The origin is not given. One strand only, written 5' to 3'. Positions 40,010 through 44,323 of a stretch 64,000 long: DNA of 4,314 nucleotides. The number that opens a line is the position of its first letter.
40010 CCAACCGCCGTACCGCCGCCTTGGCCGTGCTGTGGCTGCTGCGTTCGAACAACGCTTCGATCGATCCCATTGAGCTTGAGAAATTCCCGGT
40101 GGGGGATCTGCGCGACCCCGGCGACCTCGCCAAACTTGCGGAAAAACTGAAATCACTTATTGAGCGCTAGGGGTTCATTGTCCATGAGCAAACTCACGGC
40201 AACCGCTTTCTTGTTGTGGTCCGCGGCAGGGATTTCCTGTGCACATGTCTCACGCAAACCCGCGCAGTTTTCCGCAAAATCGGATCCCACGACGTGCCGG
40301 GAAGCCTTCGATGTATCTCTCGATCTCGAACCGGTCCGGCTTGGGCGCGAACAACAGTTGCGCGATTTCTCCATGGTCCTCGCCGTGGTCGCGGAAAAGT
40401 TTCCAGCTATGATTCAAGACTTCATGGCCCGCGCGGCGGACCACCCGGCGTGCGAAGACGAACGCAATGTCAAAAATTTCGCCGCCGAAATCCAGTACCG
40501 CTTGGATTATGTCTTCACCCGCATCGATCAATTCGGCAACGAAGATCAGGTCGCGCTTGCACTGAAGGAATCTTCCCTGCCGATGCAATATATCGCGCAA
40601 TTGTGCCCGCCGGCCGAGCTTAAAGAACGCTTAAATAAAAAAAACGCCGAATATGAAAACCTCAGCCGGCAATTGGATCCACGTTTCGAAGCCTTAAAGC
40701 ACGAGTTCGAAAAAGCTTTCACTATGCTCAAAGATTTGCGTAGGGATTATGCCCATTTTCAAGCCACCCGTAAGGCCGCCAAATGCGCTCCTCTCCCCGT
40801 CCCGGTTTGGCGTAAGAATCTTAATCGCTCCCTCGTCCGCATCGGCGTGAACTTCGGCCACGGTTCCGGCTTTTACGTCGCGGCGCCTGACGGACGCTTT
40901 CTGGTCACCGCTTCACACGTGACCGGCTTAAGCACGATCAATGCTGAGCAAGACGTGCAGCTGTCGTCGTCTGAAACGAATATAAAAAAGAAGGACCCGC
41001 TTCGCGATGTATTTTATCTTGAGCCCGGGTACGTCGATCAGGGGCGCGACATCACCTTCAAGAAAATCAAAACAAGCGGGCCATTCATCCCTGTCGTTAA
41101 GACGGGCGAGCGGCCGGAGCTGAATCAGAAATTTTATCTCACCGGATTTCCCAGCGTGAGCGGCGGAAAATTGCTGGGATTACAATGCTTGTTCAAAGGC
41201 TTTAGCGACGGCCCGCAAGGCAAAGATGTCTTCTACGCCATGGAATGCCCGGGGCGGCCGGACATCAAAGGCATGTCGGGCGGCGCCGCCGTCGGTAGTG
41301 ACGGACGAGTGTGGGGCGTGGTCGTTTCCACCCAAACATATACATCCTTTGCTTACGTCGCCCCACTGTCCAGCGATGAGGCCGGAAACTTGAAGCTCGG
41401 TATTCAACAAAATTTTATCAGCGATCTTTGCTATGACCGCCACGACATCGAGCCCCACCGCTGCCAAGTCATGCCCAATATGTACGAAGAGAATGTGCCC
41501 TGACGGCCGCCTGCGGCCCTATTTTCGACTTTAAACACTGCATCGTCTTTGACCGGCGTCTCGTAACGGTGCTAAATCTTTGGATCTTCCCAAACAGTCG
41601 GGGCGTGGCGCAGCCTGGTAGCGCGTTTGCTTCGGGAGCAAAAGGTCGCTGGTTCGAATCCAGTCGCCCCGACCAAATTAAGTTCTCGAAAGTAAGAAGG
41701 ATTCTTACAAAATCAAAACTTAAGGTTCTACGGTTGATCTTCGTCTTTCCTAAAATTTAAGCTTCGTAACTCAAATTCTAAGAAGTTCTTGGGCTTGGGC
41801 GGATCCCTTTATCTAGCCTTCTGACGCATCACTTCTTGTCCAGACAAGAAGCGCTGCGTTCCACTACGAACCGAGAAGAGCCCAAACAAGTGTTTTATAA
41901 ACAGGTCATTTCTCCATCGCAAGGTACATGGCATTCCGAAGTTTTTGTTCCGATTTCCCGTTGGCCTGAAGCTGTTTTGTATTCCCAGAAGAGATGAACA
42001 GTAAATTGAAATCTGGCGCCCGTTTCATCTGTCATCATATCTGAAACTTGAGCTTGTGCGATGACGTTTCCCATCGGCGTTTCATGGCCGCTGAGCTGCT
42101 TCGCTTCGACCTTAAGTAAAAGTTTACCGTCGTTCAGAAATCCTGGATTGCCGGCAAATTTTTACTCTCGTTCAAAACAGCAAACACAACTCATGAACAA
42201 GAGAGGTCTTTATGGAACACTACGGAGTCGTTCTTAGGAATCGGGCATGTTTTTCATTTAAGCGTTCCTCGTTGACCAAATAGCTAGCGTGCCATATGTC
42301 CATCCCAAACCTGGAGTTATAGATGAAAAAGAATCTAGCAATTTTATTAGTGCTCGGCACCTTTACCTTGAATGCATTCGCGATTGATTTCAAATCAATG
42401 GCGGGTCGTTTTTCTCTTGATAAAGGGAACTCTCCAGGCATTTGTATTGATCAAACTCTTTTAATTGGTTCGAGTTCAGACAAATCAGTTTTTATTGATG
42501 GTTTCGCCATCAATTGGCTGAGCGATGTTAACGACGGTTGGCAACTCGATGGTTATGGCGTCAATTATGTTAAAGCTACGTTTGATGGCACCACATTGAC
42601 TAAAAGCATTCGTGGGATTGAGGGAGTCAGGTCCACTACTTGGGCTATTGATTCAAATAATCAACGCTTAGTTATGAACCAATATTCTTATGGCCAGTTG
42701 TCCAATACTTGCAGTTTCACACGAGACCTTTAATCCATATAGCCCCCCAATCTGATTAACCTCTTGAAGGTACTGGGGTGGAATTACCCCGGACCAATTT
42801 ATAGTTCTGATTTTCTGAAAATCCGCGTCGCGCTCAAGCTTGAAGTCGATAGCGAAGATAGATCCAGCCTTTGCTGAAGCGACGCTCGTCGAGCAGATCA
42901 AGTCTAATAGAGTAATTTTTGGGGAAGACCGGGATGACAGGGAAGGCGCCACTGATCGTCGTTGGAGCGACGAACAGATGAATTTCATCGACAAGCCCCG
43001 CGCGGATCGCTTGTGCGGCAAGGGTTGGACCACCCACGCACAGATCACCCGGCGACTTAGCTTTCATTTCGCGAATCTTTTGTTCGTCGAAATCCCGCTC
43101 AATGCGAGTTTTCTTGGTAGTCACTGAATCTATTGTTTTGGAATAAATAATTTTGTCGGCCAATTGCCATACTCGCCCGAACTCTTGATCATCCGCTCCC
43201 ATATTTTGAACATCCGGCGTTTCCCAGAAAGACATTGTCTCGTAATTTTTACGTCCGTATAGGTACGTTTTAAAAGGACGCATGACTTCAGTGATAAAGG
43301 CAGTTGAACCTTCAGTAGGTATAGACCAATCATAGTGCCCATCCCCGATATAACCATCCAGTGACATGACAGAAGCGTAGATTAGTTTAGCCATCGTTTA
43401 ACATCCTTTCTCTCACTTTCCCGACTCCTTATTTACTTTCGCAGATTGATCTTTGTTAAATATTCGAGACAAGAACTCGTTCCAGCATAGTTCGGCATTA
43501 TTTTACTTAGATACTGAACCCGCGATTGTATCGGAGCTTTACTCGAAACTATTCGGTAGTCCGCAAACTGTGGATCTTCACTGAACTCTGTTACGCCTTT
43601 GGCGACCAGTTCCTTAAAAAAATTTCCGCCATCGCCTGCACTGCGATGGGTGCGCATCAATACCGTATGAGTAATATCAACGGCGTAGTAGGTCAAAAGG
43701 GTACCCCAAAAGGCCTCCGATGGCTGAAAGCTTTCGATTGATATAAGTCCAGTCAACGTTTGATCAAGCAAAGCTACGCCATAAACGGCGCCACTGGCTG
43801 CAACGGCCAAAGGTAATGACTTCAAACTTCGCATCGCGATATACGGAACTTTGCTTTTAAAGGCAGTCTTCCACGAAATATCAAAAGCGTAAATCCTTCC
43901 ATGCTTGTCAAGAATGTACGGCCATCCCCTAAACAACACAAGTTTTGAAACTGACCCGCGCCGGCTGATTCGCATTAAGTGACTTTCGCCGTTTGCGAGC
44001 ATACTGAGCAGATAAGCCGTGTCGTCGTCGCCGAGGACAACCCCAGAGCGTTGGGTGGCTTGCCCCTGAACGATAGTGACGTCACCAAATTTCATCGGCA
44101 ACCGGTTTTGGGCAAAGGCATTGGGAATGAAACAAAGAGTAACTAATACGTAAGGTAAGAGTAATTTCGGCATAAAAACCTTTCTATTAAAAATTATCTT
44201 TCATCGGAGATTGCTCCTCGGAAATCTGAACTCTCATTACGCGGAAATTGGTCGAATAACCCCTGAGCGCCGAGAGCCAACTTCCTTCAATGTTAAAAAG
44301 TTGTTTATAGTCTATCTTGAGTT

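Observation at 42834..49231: Tightly coupled six-gene operon: five exported proteins of unrecognisable family plus a DHFR-like protein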

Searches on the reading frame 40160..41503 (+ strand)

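Call 4: search_protein_families(library=pfam, proteins=[window:40160-41503:+], max_evalue=1)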
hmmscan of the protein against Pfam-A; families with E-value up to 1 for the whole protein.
window:40160-41503:+ (447 aa): 5 families
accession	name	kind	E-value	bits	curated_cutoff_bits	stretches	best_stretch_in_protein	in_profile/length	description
PF13365.12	Trypsin_2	-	1.8e-07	32.5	27.6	1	235-387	1-144/144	Trypsin-like peptidase domain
PF10241.14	KxDL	-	2.8e-05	24.8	27.2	1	153-198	20-65/86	Uncharacterized conserved protein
PF00089.32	Trypsin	-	0.003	17.9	20.6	1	244-390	33-197/220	Trypsin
PF19962.4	EAD9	-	0.037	14.2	25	1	153-173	10-30/62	Effector-associated domain 9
PF23789.1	Pre_tape_measure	-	0.11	12.7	27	1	68-114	61-105/149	Pre-tape measure protein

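Call 5: search_protein_families(library=ncbifam, proteins=[window:40160-41503:+], max_evalue=1)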
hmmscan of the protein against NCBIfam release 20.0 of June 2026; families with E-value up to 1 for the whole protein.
window:40160-41503:+ (447 aa): 0 families

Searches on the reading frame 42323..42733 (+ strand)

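Call 4: search_protein_families(library=pfam, proteins=[window:42323-42733:+], max_evalue=1)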
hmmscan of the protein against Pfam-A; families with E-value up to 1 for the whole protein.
window:42323-42733:+ (136 aa): 0 families

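Call 5: search_protein_families(library=ncbifam, proteins=[window:42323-42733:+], max_evalue=1)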
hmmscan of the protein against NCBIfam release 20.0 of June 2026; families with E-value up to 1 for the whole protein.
window:42323-42733:+ (136 aa): 0 families

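Call 8: search_protein_families(library=padloc, proteins=[window:42323-42733:+], max_evalue=1)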
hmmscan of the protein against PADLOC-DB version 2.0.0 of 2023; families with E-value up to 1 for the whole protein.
window:42323-42733:+ (136 aa): 0 families

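Call 9: search_protein_families(library=phrogs, proteins=[window:42323-42733:+], max_evalue=1)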
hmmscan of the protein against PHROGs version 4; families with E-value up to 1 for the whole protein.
window:42323-42733:+ (136 aa): 2 families
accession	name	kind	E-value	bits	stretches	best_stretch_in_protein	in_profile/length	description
phrog_19551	-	unknown function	0.13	12.3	1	90-134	70-116/288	-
phrog_2682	-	unknown function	0.71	11.8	0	1-19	1-19/52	-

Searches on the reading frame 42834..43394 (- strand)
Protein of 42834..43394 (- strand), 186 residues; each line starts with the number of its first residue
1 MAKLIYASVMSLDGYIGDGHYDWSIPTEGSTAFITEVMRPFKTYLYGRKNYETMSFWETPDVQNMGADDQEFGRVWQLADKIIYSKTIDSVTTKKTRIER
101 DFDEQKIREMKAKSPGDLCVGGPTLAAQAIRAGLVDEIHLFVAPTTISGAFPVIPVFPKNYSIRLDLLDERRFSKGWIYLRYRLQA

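Call 4: search_protein_families(library=pfam, proteins=[window:42834-43394:-], max_evalue=1)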
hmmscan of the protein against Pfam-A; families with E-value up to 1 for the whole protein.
window:42834-43394:- (186 aa): 1 family
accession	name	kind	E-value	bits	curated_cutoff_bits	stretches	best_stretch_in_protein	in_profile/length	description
PF01872.23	RibD_C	-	5.9e-13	49.5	24.1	1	3-177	2-195/197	RibD C-terminal domain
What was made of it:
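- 42834..43394 (-): g6: 186-aa RibD_C / DHFR-like reductase, 38 nt downstream of g5. It is a neighbour and may be co-transcribed here, but it is not a conserved component. PF01872 E 5.9e-13 (call 4).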

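Call 5: search_protein_families(library=ncbifam, proteins=[window:42834-43394:-], max_evalue=1)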
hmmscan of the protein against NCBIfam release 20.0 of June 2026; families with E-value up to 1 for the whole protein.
window:42834-43394:- (186 aa): 7 families
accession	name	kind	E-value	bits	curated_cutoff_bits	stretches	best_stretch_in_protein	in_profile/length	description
NF010663.0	PRK14059.1-1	equivalog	2.5e-06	27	184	1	118-184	182-251/253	pyrimidine reductase family protein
NF010664.0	PRK14059.1-2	equivalog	0.00039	20.2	226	1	118-182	189-253/257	pyrimidine reductase family protein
TIGR00227.1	ribD_Cterm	domain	0.00048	19.7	150.15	1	121-149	149-177/216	riboflavin-specific deaminase C-terminal domain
TIGR01508.1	rib_reduct_arch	equivalog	0.0041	16.4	186.45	1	119-149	142-172/210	2,5-diamino-6-(ribosylamino)-4(3H)-pyrimidinone 5'-phosphate reductase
TIGR00326.1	eubact_ribD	equivalog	0.017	14.4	156.35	1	106-147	264-306/343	bifunctional diaminohydroxyphosphoribosylaminopyrimidine deaminase/5-amino-6-(5-phosphoribosylamino)uracil reductase RibD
NF010665.0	PRK14059.1-4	equivalog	0.019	14.2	274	1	118-182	193-257/260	pyrimidine reductase family protein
NF008052.0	PRK10786.1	equivalog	0.082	11.6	500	1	121-147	300-326/367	bifunctional diaminohydroxyphosphoribosylaminopyrimidine deaminase/5-amino-6-(5-phosphoribosylamino)uracil reductase RibD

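Call 8: search_protein_families(library=padloc, proteins=[window:42834-43394:-], max_evalue=1)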
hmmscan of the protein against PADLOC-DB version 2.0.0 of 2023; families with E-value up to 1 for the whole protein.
window:42834-43394:- (186 aa): 0 families

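Call 9: search_protein_families(library=phrogs, proteins=[window:42834-43394:-], max_evalue=1)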
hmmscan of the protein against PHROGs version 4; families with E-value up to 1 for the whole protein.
window:42834-43394:- (186 aa): 2 families
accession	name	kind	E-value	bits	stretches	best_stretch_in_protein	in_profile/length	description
phrog_13578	-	DNA, RNA and nucleotide metabolism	4.7e-05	24.5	1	96-152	63-120/156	dihydrofolate reductase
phrog_23927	-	DNA, RNA and nucleotide metabolism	0.044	14.6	1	45-93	85-131/135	DNA topoisomerase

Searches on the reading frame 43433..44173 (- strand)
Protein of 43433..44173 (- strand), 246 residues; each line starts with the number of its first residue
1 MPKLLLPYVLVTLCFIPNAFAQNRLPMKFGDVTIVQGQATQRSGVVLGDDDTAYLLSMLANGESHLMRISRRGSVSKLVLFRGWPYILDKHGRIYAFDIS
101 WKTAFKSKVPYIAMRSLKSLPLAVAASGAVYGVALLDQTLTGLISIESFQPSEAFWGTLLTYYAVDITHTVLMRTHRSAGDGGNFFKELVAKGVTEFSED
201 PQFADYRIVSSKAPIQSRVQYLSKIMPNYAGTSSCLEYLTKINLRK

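Call 4: search_protein_families(library=pfam, proteins=[window:43433-44173:-], max_evalue=1)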
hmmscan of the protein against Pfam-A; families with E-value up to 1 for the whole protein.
window:43433-44173:- (246 aa): 2 families
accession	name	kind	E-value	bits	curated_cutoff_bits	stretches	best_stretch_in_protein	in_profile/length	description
PF03478.24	Beta-prop_KIB1-4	-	0.0036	17.3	27.4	1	46-133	83-170/242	KIB1-4 beta-propeller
PF04034.18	Ribo_biogen_C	-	0.096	12.9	29.9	1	92-133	22-63/127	Ribosome biogenesis protein, C-terminal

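Call 5: search_protein_families(library=ncbifam, proteins=[window:43433-44173:-], max_evalue=1)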
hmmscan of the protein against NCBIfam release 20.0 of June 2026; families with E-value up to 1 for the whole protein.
window:43433-44173:- (246 aa): 1 family
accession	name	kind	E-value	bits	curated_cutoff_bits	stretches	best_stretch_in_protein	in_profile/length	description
NF002621.0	PRK02287.1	equivalog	0.1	12.4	152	1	91-136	62-106/171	DUF367 family protein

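Call 8: search_protein_families(library=padloc, proteins=[window:43433-44173:-], max_evalue=1)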
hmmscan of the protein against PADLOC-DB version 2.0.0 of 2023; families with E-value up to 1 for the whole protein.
window:43433-44173:- (246 aa): 0 families

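Call 9: search_protein_families(library=phrogs, proteins=[window:43433-44173:-], max_evalue=1)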
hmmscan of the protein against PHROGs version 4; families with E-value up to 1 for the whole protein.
window:43433-44173:- (246 aa): 0 families

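Call 11: find_encoding_contigs(protein=window:43433-44173:-, flank=10000, max_places=6)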
Protein window:43433-44173:- (246 aa): no gene with exactly this product is on record in the collection.

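Call 89: search_solved_structures(query=A11, max_evalue=10)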
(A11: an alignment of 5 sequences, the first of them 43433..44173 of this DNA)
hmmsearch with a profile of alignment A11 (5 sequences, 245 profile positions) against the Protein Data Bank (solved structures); distinct sequences matched with E-value up to 10: 1.
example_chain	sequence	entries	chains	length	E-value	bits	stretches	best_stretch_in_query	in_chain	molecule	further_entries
6cbc_A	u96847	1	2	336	1.4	11.6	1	121-203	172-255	Vacuolar protein sorting-associated protein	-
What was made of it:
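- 43433..44173 (-): g5: 246-aa signal-peptide protein with conserved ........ and GGNFF motifs and weakly hydrophobic internal segments. It is probably periplasmic. No family or PDB hit (calls 4, 5, 89).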
